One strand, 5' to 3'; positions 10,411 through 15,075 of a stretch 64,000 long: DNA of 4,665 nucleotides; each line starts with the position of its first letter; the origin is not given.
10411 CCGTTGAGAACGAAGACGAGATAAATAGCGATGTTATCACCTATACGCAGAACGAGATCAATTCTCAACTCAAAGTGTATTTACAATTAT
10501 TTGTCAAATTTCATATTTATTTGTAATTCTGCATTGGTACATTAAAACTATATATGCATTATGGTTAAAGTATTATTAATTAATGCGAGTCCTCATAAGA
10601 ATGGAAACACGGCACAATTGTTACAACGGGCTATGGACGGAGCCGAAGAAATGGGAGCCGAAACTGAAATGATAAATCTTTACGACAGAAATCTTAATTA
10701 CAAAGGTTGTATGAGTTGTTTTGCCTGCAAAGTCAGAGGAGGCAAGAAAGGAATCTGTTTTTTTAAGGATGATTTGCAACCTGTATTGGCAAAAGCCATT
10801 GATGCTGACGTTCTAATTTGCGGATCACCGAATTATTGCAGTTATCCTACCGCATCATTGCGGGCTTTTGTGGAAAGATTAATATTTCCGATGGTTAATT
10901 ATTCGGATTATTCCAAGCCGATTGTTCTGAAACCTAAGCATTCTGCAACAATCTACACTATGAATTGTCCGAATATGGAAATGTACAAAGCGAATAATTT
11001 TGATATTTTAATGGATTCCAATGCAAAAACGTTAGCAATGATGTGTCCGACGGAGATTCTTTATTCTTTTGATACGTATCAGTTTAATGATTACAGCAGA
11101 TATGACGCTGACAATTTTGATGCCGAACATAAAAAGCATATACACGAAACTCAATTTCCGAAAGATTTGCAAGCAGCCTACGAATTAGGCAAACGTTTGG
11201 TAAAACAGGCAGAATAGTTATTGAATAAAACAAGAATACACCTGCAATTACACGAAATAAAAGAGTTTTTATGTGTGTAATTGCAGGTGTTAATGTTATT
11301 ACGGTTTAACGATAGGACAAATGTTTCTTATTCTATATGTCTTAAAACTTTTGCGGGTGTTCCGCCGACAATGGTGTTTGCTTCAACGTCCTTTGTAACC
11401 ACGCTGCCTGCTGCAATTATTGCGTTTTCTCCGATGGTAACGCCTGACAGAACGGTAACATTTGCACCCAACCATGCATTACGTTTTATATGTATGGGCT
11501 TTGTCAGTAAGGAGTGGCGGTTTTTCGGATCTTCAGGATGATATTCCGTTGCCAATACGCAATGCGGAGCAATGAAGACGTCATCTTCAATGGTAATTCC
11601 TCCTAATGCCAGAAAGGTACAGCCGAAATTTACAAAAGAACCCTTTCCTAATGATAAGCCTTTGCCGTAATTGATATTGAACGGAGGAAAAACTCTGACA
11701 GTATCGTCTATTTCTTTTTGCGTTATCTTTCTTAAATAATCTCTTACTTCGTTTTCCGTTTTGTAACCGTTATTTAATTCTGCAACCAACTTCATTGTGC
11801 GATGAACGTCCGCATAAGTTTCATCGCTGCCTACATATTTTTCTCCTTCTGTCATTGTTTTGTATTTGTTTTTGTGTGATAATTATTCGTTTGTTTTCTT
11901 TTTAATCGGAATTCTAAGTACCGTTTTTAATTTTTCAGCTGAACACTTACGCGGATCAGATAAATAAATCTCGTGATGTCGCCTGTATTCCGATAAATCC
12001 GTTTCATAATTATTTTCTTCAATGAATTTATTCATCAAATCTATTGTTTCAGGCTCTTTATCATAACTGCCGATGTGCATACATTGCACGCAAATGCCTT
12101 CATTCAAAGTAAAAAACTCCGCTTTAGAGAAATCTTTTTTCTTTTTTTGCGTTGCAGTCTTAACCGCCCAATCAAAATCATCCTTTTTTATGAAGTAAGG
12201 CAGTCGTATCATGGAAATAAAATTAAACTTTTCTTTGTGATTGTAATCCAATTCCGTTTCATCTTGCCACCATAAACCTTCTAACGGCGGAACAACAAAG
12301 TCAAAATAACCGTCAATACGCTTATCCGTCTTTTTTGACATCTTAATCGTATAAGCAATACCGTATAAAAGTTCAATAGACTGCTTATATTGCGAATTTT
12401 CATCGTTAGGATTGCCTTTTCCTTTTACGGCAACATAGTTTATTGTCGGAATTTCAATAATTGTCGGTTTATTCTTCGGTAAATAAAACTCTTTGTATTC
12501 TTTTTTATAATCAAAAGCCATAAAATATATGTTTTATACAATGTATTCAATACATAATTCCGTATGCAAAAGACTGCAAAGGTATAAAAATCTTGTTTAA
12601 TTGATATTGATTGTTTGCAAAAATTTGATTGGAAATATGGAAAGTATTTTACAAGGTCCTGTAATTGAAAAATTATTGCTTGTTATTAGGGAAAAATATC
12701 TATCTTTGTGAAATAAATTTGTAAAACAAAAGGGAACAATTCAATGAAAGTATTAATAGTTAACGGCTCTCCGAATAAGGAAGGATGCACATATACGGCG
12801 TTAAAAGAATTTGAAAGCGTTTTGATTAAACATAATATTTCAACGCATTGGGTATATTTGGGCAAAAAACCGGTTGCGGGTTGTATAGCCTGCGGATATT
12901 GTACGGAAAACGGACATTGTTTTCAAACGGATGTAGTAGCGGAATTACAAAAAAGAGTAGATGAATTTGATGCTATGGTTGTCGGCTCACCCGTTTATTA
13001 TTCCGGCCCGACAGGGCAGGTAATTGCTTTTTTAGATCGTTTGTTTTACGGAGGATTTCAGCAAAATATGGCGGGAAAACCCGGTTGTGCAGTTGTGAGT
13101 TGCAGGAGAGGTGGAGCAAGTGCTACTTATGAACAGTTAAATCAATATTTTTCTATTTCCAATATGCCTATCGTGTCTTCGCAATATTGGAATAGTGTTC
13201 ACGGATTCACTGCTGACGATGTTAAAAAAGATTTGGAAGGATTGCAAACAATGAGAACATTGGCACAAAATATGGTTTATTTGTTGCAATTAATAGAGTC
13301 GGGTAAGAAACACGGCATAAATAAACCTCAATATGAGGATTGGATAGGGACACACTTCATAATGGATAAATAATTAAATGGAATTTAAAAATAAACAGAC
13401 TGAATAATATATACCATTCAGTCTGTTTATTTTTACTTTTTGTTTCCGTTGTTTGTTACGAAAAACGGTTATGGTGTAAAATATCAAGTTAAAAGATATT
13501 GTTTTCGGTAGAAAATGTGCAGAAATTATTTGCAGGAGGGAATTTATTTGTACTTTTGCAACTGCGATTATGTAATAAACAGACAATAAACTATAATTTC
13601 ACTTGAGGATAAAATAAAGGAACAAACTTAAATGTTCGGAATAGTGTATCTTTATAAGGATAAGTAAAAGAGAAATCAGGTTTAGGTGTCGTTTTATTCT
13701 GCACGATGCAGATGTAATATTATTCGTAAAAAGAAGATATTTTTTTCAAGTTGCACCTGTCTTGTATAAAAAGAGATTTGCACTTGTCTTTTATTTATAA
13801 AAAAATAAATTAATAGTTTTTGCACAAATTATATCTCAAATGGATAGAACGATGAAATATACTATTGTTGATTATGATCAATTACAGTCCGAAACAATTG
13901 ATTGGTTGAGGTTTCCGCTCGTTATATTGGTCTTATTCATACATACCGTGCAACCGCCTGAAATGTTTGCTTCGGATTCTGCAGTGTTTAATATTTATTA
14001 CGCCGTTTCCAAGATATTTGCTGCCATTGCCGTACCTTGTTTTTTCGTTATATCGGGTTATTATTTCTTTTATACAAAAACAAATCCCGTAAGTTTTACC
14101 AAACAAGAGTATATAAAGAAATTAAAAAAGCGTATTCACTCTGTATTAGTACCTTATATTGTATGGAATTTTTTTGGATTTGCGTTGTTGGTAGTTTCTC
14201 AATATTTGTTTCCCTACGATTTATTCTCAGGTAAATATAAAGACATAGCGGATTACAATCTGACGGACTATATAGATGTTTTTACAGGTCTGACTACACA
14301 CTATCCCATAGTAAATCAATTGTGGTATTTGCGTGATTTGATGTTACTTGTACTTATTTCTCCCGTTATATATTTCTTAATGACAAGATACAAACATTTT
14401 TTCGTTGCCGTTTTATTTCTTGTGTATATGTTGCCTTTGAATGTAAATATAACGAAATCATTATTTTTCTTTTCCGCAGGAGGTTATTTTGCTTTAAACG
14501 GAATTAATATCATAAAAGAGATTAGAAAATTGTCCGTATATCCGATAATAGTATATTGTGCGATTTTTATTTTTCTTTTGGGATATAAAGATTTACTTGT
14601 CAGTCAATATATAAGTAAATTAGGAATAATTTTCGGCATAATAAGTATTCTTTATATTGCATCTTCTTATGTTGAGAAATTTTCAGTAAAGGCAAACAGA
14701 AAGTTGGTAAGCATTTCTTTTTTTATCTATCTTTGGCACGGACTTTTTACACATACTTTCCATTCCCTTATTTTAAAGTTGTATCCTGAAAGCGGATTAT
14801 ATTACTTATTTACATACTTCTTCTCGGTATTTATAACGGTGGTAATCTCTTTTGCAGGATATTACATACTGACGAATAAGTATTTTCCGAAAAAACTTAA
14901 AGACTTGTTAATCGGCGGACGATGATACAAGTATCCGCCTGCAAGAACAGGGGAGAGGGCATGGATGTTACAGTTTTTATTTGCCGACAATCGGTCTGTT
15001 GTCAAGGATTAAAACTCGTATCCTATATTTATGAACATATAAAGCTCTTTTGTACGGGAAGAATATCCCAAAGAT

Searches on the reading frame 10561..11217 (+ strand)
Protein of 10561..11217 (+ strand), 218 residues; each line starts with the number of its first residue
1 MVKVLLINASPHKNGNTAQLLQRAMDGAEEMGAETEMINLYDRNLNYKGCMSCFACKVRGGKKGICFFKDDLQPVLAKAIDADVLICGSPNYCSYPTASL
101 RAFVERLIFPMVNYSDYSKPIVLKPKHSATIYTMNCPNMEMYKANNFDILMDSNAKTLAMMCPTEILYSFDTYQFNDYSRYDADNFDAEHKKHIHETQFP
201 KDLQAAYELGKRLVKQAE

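Call 68: search_protein_families(library=pfam, proteins=[window:10561-11217:+])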
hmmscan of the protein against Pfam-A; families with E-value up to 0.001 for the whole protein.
window:10561-11217:+ (218 aa): 2 families
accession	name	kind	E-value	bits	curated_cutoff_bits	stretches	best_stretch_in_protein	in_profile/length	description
PF03358.20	FMN_red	-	2.6e-18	66.5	24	1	2-109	1-98/152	NADPH-dependent FMN reductase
PF02525.22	Flavodoxin_2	-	1.9e-09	38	27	1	3-183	2-184/198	Flavodoxin-like fold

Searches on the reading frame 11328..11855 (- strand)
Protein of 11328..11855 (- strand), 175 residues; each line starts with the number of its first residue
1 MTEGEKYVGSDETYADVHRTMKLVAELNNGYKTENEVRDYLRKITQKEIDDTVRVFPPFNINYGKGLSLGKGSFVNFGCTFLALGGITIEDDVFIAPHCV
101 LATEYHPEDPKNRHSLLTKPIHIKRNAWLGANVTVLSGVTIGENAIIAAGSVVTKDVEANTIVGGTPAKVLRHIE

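Call 68: search_protein_families(library=pfam, proteins=[window:11328-11855:-])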
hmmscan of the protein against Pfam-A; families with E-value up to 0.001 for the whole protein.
window:11328-11855:- (175 aa): 2 families
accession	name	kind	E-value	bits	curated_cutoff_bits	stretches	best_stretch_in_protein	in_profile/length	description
PF00132.30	Hexapep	-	9.7e-14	50.8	27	1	121-155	2-36/36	Bacterial transferase hexapeptide (six repeats)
PF14602.12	Hexapep_2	-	2.4e-08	34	27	1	121-155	2-34/34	Hexapeptide repeat of succinyl-transferase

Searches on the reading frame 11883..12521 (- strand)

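Call 68: search_protein_families(library=pfam, proteins=[window:11883-12521:-])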
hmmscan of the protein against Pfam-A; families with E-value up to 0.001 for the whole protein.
window:11883-12521:- (212 aa): 1 family
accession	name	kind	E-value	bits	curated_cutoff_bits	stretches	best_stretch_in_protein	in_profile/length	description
PF06445.20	GyrI-like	-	4.1e-18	66.5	26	1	18-207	2-155/155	GyrI-like small molecule binding domain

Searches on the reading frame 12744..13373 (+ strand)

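Call 68: search_protein_families(library=pfam, proteins=[window:12744-13373:+])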
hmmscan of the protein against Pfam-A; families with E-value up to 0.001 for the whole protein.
window:12744-13373:+ (209 aa): 2 families
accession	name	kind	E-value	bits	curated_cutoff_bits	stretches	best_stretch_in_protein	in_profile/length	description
PF03358.20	FMN_red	-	6e-30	104.3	24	1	1-153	1-149/152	NADPH-dependent FMN reductase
PF02525.22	Flavodoxin_2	-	4.2e-09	36.8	27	1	1-132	1-144/198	Flavodoxin-like fold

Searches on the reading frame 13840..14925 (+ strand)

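Call 88: search_protein_families(library=pfam, proteins=[window:13840-14925:+])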
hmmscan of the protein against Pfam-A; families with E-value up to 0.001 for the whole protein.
window:13840-14925:+ (361 aa): 1 family
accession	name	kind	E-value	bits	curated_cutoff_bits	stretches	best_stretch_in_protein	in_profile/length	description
PF01757.29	Acyl_transf_3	-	9.1e-34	117.4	31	1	20-337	4-325/326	Acyltransferase domain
